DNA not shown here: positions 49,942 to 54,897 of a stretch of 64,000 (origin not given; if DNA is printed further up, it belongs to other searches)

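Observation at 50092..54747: Intact 1551-aa sacsin-like GHKL ATPase fused to a DUF3883 nuclease-like domain, sitting amid decayed genes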

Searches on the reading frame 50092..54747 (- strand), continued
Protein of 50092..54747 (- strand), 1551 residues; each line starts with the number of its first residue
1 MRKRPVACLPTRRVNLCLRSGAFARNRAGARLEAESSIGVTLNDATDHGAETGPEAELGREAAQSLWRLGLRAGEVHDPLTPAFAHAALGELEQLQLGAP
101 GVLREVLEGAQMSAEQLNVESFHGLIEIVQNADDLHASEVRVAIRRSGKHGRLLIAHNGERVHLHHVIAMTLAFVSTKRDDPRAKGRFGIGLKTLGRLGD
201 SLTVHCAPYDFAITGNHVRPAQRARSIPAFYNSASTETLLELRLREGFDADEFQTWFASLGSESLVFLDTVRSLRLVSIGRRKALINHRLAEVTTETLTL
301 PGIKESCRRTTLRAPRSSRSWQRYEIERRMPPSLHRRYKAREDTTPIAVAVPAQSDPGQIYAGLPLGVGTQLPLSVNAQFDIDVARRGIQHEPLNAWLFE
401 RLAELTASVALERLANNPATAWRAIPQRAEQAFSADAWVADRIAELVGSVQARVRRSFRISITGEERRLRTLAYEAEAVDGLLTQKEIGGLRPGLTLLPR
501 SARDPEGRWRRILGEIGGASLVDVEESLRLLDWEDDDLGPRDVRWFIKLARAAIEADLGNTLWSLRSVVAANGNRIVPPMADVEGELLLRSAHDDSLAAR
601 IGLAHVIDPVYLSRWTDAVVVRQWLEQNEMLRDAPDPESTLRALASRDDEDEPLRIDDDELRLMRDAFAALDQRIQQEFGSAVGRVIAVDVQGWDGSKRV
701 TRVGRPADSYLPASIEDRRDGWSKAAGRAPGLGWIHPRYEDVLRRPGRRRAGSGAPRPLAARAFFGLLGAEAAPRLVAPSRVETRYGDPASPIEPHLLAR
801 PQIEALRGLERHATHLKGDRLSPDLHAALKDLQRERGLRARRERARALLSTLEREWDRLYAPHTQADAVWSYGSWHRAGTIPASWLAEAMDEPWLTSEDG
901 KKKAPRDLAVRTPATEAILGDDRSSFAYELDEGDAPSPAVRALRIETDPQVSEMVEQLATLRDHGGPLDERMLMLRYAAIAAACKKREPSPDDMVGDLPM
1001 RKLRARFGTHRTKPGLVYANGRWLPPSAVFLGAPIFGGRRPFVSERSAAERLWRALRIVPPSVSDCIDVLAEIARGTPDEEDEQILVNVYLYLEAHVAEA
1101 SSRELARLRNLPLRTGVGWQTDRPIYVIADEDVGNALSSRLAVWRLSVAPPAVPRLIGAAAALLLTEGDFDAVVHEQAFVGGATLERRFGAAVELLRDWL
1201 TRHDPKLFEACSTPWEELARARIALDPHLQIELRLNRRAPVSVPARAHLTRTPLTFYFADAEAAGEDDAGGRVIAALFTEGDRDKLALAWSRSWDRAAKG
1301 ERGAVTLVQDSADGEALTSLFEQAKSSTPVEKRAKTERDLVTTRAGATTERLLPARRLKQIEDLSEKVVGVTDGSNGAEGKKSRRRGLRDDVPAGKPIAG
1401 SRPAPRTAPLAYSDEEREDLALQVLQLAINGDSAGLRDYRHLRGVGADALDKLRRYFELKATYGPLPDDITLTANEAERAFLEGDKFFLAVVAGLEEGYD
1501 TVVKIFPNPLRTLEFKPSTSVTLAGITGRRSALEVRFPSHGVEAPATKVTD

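Call 30: find_encoding_contigs(protein=P0018, flank=10000, max_places=1)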
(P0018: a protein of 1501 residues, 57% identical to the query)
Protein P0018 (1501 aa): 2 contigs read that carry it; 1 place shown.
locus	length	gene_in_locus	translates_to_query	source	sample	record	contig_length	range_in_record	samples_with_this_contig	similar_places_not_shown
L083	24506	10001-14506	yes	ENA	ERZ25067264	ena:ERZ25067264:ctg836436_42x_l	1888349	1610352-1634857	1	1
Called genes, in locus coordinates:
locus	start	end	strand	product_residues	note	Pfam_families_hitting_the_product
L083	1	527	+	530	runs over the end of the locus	PF02517:Rce1-like (weak)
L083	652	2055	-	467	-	-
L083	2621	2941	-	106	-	-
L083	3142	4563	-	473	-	PF01425:Amidase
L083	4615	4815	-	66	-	PF07366:SnoaL, PF12680:SnoaL_2 (weak)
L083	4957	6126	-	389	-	PF01266:DAO, PF13450:NAD_binding_8 (faint)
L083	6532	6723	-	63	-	PF13701:DDE_Tnp_1_4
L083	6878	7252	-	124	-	PF12893:Lumazine_bd_2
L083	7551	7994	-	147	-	PF02566:OsmC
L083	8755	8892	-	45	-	-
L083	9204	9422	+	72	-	PF02604:PhdYeFM_antitox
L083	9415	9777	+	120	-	PF01850:PIN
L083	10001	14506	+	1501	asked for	-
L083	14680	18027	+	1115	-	PF13482:RNase_H_2, PF13086:AAA_11, PF13245:AAA_19, PF13604:AAA_30, PF13087:AAA_12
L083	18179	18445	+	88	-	PF01527:HTH_Tnp_1, PF13384:HTH_23 (weak)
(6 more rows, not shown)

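Call 31: find_encoding_contigs(protein=P0021, flank=10000, max_places=1)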
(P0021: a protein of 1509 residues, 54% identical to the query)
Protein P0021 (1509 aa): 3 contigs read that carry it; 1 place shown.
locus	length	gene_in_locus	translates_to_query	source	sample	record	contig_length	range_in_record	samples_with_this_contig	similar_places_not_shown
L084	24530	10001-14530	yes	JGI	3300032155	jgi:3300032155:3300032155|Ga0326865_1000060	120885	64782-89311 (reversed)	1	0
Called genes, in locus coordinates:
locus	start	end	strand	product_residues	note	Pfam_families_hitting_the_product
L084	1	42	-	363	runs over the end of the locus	PF25919:BSH_CusB (faint), PF25917:BSH_RND, PF25973:BSH_CzcB, PF25984:BSH_YknX (weak), PF25954:Beta-barrel_RND_2, PF25989:YknX_C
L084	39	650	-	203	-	PF00440:TetR_N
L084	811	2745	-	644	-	PF13249:SQHop_cyclase_N, PF13243:SQHop_cyclase_C, PF09492:Pec_lyase (faint)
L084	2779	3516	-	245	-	PF01047:MarR (weak), PF12802:MarR_2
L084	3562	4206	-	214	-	PF05494:MlaC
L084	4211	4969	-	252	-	PF04333:MlaA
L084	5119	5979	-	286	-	PF00582:Usp (weak)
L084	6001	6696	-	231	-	PF00440:TetR_N, PF14246:TetR_C_7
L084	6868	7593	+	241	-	PF03472:Autoind_bind, PF00196:GerE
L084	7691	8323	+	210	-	PF00765:Autoind_synth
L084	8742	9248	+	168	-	PF10074:RovC_DNA-bd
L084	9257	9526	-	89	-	PF10074:RovC_DNA-bd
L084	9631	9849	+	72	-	PF13560:HTH_31, PF12844:HTH_19, PF01381:HTH_3, PF13443:HTH_26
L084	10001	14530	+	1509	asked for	-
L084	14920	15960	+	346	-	PF08401:ArdcN, PF18818:MPTase-PolyVal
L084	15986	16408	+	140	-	PF11171:DUF2958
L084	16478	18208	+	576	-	PF02195:ParB_N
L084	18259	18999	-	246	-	-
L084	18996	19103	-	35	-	-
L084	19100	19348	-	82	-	-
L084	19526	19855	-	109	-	-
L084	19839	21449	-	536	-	PF13007:LZ_Tnp_IS66, PF13005:zf-IS66, PF03050:DDE_Tnp_IS66, PF13817:DDE_Tnp_IS66_C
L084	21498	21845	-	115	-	PF05717:TnpB_IS66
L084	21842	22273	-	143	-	PF01527:HTH_Tnp_1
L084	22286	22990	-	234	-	-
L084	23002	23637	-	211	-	-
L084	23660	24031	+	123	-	PF01527:HTH_Tnp_1, PF13384:HTH_23 (faint), PF13551:HTH_29 (weak)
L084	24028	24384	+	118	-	PF05717:TnpB_IS66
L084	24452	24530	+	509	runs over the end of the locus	PF13007:LZ_Tnp_IS66, PF13005:zf-IS66, PF03050:DDE_Tnp_IS66, PF13817:DDE_Tnp_IS66_C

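Call 32: find_encoding_contigs(protein=P0029, flank=10000, max_places=1)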
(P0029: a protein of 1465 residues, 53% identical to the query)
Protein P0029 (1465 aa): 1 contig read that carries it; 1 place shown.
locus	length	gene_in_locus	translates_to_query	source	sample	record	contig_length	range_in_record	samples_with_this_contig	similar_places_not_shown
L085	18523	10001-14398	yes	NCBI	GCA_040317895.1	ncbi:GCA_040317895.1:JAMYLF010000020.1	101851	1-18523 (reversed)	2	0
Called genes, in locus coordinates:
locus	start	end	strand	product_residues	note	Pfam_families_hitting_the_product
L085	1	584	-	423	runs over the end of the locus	PF00149:Metallophos, PF12850:Metallophos_2 (faint)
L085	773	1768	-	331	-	PF13280:WYL, PF25583:WCX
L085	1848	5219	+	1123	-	PF13482:RNase_H_2, PF01443:Viral_helicase1 (faint), PF13086:AAA_11 (weak), PF13245:AAA_19, PF13604:AAA_30, PF13086:AAA_11, PF13087:AAA_12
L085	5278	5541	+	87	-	-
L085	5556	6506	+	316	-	-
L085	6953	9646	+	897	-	PF00580:UvrD-helicase (faint), PF13538:UvrD_C_2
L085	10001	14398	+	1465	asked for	-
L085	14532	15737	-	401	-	PF07756:DUF1612, PF11972:HTH_13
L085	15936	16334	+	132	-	PF06803:DUF1232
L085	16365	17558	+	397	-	PF00589:Phage_integrase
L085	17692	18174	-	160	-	PF08808:RES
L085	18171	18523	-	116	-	PF20432:Xre-like-HTH, PF09722:Xre_MbcA_ParS_C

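Call 53: search_solved_structures(query=A1, max_evalue=1, show_alignments=3)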
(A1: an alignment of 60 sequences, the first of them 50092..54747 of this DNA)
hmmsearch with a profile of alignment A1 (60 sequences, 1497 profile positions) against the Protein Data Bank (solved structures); distinct sequences matched with E-value up to 1: 5.
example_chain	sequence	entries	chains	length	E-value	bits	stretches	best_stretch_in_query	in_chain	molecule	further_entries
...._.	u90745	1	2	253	1.7e-05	25.6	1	76-103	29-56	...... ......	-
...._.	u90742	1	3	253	4e-05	24.4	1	76-105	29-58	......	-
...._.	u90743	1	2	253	8.3e-05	23.3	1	76-105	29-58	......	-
5v46_A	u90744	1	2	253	0.0001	23.1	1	76-105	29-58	Sacsin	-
6cmy_A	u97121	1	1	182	0.059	13.9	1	441-525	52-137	Melanoregulin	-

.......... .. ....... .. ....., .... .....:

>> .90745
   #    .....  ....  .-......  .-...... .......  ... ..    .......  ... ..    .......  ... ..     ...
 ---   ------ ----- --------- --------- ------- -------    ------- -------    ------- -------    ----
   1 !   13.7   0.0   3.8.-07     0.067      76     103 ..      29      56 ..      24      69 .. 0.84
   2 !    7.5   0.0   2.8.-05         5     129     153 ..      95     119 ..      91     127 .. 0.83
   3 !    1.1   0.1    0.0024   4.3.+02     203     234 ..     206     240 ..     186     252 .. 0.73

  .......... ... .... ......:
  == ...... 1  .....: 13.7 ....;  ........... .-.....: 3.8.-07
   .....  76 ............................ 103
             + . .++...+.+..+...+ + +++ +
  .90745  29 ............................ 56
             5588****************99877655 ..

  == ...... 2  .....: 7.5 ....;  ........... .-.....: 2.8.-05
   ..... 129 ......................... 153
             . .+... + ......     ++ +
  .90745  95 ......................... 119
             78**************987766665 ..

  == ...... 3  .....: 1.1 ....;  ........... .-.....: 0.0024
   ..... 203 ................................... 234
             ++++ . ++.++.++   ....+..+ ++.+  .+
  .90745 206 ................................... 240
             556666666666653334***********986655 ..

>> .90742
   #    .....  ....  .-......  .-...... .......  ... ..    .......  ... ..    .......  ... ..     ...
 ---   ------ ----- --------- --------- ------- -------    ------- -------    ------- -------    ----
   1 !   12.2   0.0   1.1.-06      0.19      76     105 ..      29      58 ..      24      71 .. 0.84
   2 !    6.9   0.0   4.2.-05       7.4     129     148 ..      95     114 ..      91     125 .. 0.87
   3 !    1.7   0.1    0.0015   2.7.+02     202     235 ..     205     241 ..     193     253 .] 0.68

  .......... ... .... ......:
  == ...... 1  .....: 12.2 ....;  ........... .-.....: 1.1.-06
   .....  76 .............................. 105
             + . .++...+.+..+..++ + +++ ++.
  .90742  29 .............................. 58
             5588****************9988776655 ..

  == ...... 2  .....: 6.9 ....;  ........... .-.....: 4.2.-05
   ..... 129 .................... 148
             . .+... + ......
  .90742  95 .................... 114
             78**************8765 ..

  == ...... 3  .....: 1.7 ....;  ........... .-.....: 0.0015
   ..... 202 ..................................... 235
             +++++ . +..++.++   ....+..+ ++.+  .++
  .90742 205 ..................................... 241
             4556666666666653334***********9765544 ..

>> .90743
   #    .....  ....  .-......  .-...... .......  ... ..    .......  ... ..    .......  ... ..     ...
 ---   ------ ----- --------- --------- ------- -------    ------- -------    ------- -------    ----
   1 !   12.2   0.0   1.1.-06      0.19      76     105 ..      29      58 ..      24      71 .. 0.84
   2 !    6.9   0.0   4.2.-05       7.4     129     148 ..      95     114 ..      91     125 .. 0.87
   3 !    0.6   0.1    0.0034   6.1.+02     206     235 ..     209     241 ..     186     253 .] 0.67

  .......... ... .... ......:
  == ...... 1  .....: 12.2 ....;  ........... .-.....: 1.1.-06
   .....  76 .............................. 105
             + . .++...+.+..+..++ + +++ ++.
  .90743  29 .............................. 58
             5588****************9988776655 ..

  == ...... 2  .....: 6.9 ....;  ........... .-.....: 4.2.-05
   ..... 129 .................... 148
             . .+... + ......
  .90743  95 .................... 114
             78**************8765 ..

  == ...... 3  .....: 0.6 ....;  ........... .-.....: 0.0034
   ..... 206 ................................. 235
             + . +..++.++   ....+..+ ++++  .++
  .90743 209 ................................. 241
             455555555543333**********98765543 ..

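Call 74: list_cluster_members(proteins=[P0001])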
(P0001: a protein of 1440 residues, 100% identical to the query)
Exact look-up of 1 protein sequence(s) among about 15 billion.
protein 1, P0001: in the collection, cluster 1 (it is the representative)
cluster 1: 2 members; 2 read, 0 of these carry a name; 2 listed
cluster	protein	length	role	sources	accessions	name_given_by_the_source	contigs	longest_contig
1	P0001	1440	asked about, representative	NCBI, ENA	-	-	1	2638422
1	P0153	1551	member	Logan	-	-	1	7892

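Call 76: find_encoding_contigs(protein=P0002, flank=10000, max_places=2)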
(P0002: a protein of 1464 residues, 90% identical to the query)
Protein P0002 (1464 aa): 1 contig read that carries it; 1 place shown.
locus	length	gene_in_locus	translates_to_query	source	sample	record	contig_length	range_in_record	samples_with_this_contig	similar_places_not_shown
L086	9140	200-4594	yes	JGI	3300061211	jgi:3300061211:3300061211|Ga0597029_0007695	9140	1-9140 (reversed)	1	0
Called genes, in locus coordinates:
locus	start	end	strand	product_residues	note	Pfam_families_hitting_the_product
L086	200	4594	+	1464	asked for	-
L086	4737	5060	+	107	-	-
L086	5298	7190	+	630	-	PF12161:HsdM_N, PF02384:N6_Mtase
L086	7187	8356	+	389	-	PF01420:Methylase_S (weak)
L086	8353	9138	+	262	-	?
